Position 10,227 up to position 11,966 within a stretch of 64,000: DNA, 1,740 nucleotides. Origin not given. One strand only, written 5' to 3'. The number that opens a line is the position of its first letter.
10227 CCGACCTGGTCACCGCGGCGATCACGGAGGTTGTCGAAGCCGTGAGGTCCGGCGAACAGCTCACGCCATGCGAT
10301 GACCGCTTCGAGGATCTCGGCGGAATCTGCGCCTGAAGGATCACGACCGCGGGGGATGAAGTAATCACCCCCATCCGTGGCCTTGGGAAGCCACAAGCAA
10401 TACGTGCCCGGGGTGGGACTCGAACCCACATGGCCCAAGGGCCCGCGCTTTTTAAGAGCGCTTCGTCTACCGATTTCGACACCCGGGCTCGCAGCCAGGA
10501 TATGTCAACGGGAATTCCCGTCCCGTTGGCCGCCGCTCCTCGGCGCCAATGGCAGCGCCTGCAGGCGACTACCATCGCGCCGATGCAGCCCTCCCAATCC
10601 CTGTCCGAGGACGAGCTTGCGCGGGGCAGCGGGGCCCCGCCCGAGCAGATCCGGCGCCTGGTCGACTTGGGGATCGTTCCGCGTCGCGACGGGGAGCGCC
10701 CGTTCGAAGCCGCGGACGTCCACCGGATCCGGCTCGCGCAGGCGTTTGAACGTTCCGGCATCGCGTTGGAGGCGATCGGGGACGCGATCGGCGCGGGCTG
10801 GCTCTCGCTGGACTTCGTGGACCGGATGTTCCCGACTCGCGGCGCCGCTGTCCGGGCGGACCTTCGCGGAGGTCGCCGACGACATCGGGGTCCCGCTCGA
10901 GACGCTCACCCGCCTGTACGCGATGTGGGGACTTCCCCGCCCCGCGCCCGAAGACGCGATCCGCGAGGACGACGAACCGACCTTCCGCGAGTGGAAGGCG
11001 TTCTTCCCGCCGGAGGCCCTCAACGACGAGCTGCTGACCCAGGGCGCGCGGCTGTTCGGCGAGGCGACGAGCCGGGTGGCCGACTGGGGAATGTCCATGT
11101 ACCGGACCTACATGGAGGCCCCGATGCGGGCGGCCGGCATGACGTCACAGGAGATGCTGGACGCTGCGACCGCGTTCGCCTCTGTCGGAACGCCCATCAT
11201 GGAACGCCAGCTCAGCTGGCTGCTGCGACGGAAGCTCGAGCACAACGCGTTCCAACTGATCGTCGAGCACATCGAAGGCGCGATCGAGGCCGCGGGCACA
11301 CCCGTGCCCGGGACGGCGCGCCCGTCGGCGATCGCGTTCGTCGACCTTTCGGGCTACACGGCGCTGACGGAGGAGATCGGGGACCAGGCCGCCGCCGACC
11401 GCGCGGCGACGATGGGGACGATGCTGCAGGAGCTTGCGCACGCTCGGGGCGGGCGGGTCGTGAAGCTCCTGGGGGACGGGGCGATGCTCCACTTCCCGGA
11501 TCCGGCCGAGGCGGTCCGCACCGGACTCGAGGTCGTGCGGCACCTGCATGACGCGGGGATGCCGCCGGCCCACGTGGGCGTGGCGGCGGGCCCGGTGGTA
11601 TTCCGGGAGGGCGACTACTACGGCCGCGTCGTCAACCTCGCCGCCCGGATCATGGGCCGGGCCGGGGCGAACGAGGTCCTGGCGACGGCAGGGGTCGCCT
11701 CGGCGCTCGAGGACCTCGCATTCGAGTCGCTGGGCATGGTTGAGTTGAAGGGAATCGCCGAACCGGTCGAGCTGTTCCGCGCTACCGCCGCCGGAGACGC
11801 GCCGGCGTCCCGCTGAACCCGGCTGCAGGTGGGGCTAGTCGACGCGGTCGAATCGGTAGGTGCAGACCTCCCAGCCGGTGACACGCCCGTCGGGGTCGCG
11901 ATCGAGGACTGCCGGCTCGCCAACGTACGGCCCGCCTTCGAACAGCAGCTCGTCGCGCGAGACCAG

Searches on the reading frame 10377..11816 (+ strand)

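Call 82: search_protein_families(library=pfam, proteins=[window:10377-11816:+], max_evalue=0.0001)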
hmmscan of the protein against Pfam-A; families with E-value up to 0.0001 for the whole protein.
window:10377-11816:+ (479 aa): 2 families
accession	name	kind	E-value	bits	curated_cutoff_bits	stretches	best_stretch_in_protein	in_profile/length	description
PF00211.25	Guanylate_cyc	-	9.3e-06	25.8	21.9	1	318-459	10-172/183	Adenylate and Guanylate cyclase catalytic domain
PF16701.10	Ad_Cy_reg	-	2e-05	25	28.6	1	164-289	62-184/186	Adenylate cyclase regulatory domain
